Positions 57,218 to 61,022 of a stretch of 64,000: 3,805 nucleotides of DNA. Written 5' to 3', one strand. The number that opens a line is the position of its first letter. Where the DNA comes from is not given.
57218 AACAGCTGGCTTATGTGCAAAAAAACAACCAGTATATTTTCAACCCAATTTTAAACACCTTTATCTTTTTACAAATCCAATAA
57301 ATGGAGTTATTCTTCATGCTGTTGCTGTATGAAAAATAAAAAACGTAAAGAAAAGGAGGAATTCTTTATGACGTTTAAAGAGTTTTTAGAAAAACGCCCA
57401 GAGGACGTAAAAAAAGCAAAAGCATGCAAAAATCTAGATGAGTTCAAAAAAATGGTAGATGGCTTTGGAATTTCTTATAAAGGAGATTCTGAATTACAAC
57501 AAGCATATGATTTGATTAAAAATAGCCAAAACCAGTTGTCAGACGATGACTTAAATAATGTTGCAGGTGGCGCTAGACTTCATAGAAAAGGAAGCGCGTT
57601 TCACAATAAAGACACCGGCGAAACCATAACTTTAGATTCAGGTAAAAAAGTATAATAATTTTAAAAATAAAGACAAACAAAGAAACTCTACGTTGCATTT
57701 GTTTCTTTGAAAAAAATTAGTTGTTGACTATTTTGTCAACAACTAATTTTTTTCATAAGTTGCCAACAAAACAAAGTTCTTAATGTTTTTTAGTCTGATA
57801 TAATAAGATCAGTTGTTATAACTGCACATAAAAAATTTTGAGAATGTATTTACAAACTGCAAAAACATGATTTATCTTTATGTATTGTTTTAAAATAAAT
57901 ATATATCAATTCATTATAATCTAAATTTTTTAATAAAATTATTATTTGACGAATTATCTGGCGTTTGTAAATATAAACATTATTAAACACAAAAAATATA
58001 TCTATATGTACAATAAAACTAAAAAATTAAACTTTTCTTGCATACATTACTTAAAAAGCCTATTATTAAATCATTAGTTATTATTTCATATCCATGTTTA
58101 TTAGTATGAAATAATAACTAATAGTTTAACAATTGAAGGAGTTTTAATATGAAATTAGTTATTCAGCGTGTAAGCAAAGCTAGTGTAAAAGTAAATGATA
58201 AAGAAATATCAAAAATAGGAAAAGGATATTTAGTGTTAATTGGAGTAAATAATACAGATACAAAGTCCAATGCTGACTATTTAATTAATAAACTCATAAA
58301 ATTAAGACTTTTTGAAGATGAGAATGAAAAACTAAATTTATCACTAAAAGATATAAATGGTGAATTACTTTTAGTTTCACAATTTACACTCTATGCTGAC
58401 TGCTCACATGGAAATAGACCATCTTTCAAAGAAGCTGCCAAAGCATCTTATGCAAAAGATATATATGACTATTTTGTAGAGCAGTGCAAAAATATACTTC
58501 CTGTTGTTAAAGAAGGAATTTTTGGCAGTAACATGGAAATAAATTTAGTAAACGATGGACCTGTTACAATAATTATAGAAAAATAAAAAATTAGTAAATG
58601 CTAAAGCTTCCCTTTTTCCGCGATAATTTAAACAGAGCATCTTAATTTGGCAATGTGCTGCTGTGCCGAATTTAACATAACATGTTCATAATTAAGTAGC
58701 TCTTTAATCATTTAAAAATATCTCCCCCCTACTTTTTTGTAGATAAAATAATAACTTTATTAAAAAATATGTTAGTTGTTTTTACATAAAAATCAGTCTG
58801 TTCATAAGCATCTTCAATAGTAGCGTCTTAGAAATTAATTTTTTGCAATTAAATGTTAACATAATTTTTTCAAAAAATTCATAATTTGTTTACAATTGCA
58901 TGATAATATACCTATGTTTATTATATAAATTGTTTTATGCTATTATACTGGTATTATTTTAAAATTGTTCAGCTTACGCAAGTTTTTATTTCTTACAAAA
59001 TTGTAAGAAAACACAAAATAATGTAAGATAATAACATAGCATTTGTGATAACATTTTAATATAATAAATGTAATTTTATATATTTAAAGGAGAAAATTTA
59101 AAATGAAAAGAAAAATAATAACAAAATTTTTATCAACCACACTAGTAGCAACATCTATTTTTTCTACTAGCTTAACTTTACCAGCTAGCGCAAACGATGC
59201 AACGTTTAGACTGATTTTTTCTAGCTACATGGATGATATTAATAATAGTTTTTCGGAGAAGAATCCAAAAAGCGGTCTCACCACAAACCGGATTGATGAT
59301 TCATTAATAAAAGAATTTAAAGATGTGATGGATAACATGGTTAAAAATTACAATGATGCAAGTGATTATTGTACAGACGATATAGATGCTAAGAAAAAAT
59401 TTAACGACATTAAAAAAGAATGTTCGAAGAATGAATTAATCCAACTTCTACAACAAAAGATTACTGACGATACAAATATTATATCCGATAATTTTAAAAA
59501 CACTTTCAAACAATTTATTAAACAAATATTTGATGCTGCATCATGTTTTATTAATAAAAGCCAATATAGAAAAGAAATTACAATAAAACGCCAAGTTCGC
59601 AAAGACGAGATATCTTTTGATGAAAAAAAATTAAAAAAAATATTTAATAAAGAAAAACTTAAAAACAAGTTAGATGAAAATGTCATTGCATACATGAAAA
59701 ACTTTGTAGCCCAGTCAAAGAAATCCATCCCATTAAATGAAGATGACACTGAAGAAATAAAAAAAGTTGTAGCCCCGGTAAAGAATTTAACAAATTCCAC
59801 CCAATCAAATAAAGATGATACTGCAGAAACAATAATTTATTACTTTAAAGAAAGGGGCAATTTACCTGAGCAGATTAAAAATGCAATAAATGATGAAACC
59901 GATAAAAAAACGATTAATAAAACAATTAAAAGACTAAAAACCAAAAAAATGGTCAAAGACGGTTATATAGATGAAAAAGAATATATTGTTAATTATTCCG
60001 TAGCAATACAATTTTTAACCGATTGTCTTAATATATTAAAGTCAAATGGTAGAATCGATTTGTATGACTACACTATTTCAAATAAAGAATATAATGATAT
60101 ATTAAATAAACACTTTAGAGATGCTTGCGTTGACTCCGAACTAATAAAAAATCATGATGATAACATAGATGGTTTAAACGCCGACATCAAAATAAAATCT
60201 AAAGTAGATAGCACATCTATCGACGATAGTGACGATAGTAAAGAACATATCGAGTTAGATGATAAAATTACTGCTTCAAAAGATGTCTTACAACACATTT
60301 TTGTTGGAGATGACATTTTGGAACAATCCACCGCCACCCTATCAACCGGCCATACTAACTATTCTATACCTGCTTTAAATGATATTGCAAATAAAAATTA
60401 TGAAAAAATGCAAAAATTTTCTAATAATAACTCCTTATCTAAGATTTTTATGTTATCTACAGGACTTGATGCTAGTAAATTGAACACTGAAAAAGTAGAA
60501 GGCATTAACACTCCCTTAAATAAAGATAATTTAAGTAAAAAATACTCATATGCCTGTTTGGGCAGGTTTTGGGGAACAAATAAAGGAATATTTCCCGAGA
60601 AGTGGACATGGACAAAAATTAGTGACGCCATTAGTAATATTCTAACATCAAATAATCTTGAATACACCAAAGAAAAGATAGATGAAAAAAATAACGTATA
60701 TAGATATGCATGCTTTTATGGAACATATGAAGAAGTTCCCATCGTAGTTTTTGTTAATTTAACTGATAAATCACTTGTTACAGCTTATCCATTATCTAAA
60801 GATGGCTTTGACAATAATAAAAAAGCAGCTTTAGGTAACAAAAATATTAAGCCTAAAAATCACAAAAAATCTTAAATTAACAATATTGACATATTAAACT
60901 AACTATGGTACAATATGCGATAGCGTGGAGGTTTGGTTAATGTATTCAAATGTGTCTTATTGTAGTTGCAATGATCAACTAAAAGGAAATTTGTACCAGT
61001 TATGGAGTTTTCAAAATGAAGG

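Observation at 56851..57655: Tandem precursor paralogs: near-identical leaders, diverged Cys-free cores with conserved Lys/His/aromatic positions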

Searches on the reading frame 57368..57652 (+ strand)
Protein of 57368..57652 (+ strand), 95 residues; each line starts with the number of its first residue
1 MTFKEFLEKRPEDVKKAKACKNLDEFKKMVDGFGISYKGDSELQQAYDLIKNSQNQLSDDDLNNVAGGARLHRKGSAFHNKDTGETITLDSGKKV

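Call 6: search_protein_families(library=ncbifam, proteins=[window:57368-57652:+], max_evalue=0.01)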
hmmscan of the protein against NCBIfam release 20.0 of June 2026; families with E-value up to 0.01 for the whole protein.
window:57368-57652:+ (95 aa): 2 families
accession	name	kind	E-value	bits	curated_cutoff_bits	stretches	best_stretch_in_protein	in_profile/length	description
TIGR03798.1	leader_Nif11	subfamily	5.3e-05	23.4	32.3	1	4-68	7-68/68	Nif11-like leader peptide family RiPP precursor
NF038167.1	cyan_ocin_like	subfamily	0.00058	20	32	1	52-84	6-38/72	CTB family bacteriocin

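Call 7: search_protein_families(library=pfam, proteins=[window:57368-57652:+], max_evalue=0.01)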
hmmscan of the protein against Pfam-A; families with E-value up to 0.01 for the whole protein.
window:57368-57652:+ (95 aa): 0 families

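Call 11: find_homologous_proteins(query=window:57368-57652:+, max_evalue=0.01)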
Query window:57368-57652:+ (95 aa): 16 proteins with E <= 0.01 among 19 candidates.
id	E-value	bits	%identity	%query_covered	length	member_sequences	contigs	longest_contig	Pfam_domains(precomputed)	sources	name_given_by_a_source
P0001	1.1e-55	203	100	100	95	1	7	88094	-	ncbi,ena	-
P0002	5.3e-48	179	89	100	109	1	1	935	-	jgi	jgi:hypothetical protein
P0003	9.2e-42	159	79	100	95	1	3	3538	-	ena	-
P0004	1.3e-40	155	77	100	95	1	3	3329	-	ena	-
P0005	2.7e-31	126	66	100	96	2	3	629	-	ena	-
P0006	1.2e-30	124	65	100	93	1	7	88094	-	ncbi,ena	-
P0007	5.8e-30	121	82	72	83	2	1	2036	-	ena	-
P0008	7.1e-28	115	77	74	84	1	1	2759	-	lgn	-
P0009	1.1e-27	114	63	100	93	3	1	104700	-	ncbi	-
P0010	3.1e-27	113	60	100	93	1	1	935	-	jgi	jgi:arsenate reductase-like glutaredoxin family protein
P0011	4.2e-27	112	70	81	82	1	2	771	-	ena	-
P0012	6.7e-27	111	76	74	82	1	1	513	-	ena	-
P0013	8.0e-27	111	65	84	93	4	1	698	-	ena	-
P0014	3.0e-26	109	60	100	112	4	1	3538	-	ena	-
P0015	2.3e-24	103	57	92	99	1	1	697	-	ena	-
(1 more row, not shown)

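Call 13: find_encoding_contigs(protein=P0001, flank=10000, max_places=6)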
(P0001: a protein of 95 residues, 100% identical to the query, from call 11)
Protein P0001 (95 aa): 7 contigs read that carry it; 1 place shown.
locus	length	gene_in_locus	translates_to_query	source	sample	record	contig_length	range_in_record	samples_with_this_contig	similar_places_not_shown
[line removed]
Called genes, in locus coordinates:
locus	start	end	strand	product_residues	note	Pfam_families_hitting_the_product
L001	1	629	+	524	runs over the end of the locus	PF13177:DNA_pol3_delta2, PF00004:AAA, PF07728:AAA_5 (faint), PF13401:AAA_22 (faint), PF22608:DNAX_ATPase_lid, PF12169:DNA_pol3_gamma3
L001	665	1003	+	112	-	PF02575:YbaB_DNA_bd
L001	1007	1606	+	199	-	PF21176:RecR_HhH, PF02132:RecR_ZnF (weak), PF13662:Toprim_4, PF01751:Toprim, PF21175:RecR_C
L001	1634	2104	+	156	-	PF01668:SmpB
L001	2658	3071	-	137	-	PF13186:SPASM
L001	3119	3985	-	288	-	PF04055:Radical_SAM, PF13353:Fer4_12 (faint)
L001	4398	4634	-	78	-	PF00550:PP-binding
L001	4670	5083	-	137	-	PF22817:ApeP-like, PF07977:FabA, PF22818:ApeI-like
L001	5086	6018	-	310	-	PF00109:ketoacyl-synt (weak)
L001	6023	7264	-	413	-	PF00109:ketoacyl-synt, PF02801:Ketoacyl-synt_C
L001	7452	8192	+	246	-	PF00106:adh_short, PF08659:KR, PF23441:SDR, PF01370:Epimerase, PF13561:adh_short_C2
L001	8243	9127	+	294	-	PF00583:Acetyltransf_1, PF13673:Acetyltransf_10 (weak), PF13508:Acetyltransf_7 (weak)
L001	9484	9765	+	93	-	-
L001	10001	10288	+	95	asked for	-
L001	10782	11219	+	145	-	PF02580:Tyr_Deacylase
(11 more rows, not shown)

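Call 14: find_encoding_contigs(protein=P0009, flank=10000, max_places=4)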
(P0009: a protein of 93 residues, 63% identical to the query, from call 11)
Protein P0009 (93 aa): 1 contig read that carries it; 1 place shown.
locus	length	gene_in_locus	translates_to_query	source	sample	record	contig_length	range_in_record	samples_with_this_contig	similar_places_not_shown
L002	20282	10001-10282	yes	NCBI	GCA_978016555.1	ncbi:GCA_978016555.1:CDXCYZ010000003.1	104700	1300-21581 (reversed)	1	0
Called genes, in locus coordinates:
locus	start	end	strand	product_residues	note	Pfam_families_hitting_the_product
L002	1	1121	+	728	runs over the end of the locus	PF04138:GtrA_DPMS_TM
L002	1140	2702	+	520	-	PF01266:DAO (weak), PF01593:Amino_oxidase, PF01946:Thi4 (weak), PF13450:NAD_binding_8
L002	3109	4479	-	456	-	PF04055:Radical_SAM, PF13353:Fer4_12 (faint), PF13186:SPASM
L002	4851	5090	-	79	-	PF00550:PP-binding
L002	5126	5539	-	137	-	PF22817:ApeP-like, PF07977:FabA, PF22818:ApeI-like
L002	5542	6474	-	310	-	PF00109:ketoacyl-synt (weak)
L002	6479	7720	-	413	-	PF00109:ketoacyl-synt, PF02801:Ketoacyl-synt_C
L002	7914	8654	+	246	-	PF00106:adh_short, PF08659:KR, PF23441:SDR, PF01370:Epimerase, PF13561:adh_short_C2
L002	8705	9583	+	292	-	PF00583:Acetyltransf_1, PF13673:Acetyltransf_10 (weak), PF13508:Acetyltransf_7 (weak)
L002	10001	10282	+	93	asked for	-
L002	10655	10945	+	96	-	-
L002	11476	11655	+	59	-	PF02580:Tyr_Deacylase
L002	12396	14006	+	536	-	-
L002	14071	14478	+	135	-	-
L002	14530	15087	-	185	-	PF12685:SpoIIIAH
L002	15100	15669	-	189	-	-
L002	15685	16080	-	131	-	-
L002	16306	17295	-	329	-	PF09546:Spore_III_AE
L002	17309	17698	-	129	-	PF06686:SpoIIIAC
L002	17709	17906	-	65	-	PF06686:SpoIIIAC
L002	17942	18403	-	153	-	PF09548:Spore_III_AB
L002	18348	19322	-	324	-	PF19568:Spore_III_AA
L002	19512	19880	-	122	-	PF01243:PNPOx_N (weak)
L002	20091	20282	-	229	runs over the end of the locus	PF02353:CMAS (weak), PF01209:Ubie_methyltran (weak), PF00891:Methyltransf_2 (weak), PF13489:Methyltransf_23, PF13847:Methyltransf_31, PF08241:Methyltransf_11, PF08242:Methyltransf_12, PF13649:Methyltransf_25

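Call 87: search_protein_families(library=ncbifam, proteins=[L002:3109-4476:-], max_evalue=1e-10)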
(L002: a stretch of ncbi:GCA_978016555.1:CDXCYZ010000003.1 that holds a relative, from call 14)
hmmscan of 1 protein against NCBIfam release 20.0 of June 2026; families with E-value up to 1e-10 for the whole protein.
L002:3109-4476:- (455 aa): 39 families (the best 25 are shown)
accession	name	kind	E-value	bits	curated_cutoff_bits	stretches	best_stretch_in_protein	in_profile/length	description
TIGR04054.1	rSAM_NirJ1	equivalog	8.7e-36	123.3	650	1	89-436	37-379/387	putative heme d1 biosynthesis radical SAM protein NirJ1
TIGR04545.1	rSAM_ahbD_hemeb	equivalog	6.6e-35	121.1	500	1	90-439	2-336/339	heme b synthase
TIGR04053.2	TIGR04053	equivalog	2.5e-34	119.1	395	1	89-264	9-187/366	TIGR04053 family radical SAM/SPASM domain-containing protein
TIGR04051.1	rSAM_NirJ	equivalog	5.8e-33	114.3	515.45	1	90-436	4-345/354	heme d1 biosynthesis radical SAM protein NirJ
TIGR04055.1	rSAM_NirJ2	equivalog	3.8e-32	112.1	500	1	90-439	2-323/326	putative heme d1 biosynthesis radical SAM protein NirJ2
TIGR04347.1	pseudo_SAM_Halo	equivalog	1e-30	107.3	525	1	88-262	38-211/390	TIGR04347 family pseudo-SAM/SPASM protein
NF045574.1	sacti_mat_StsB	exception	9.9e-30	103.8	625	1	50-262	65-268/466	StsB family radical SAM/SPASM domain sactipeptide maturase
TIGR04546.1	rSAM_ahbC_deAc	equivalog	1.1e-28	100.1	650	1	89-436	40-382/390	12,18-didecarboxysiroheme deacetylase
NF050035.1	rSAM_WgK_link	exception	5.7e-28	97.9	650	1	93-440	14-363/367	radical SAM/SPASM peptide maturase WgkB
TIGR02109.1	PQQ_syn_pqqE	equivalog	1.9e-27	96.2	381.35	1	94-434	13-327/358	pyrroloquinoline quinone biosynthesis protein PqqE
TIGR04250.1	SCM_rSAM_ScmE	equivalog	3e-27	95.4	400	1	93-430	8-338/358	SynChlorMet cassette radical SAM/SPASM protein ScmE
TIGR04251.1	SCM_rSAM_ScmF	equivalog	9.1e-27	94.4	400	1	88-282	4-201/353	SynChlorMet cassette radical SAM/SPASM protein ScmF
TIGR04133.1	rSAM_w_lipo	hypoth_equivalog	1.1e-24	87.1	425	1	82-261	18-200/350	TIGR04133 family radical SAM/SPASM protein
TIGR04303.1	GeoRSP_rSAM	equivalog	1.8e-22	80.3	400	1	90-434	7-321/325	GeoRSP system radical SAM/SPASM protein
TIGR04317.1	W_rSAM_matur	equivalog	2.3e-22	79.6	380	1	94-414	10-319/349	tungsten cofactor oxidoreductase radical SAM maturase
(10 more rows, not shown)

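Call 89: search_solved_structures(query=L002:3109-4476:-, max_evalue=0.00001)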
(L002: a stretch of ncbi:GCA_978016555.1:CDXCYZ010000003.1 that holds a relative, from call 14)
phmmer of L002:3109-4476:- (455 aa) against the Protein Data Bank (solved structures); distinct sequences matched with E-value up to 0.00001: 8.
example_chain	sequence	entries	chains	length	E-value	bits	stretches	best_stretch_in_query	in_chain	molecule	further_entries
6c8v_A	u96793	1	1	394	1.1e-14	57.4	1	94-269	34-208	Coenzyme PQQ synthesis protein E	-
6efn_A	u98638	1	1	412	4.9e-13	52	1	93-277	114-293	Sporulation killing factor maturation protein SkfB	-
1tv7_A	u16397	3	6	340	1.7e-08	37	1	84-178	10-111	Molybdenum cofactor biosynthesis protein A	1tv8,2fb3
2fb2_A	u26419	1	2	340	8.8e-08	34.7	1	86-178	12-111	Molybdenum cofactor biosynthesis protein A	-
8wm2_A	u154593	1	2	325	4.4e-06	29.1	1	91-184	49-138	Fe-S radical SAM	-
9dfu_A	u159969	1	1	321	5e-06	28.9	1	89-185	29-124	Radical SAM core domain-containing protein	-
9dfn_A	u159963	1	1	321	6.7e-06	28.5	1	89-185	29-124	Radical SAM core domain-containing protein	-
5vsl_A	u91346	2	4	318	9.5e-06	28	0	89-180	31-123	Radical S-adenosyl methionine domain-containing protein 2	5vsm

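Call 95: find_encoding_contigs(protein=P0014, flank=5000, max_places=3)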
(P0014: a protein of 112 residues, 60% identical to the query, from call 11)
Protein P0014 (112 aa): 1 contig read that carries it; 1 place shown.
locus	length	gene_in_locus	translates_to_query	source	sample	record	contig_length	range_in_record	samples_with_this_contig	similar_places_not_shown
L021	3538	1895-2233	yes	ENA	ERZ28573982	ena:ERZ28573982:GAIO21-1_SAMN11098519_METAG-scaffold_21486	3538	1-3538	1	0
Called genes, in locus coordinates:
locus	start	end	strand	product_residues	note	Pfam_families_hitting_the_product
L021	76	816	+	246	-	PF00106:adh_short, PF08659:KR, PF23441:SDR, PF01370:Epimerase, PF13561:adh_short_C2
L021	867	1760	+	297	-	-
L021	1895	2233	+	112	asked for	-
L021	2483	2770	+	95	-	-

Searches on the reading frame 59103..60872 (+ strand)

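Call 48: search_protein_families(library=pfam, proteins=[window:59103-60872:+], max_evalue=0.00001)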
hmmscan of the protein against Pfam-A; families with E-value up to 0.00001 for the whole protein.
window:59103-60872:+ (590 aa): 0 families

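Call 88: search_protein_families(library=pfam, proteins=[window:59103-60872:+], max_evalue=1)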
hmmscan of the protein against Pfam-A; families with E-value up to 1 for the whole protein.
window:59103-60872:+ (590 aa): 4 families
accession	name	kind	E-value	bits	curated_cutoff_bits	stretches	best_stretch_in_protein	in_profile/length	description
PF03965.22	Penicillinase_R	-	0.025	15.4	22.6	0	255-286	20-53/115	Penicillinase repressor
PF14436.11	EndoU_bacteria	-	0.03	15.1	25.3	1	492-564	66-128/129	Bacterial EndoU nuclease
PF14214.11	Helitron_like_N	-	0.58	10.7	28.9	0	80-155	106-173/191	Helitron helicase-like domain at N-terminus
PF11338.13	DUF3140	-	0.88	10.5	25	0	206-242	49-84/92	Protein of unknown function (DUF3140)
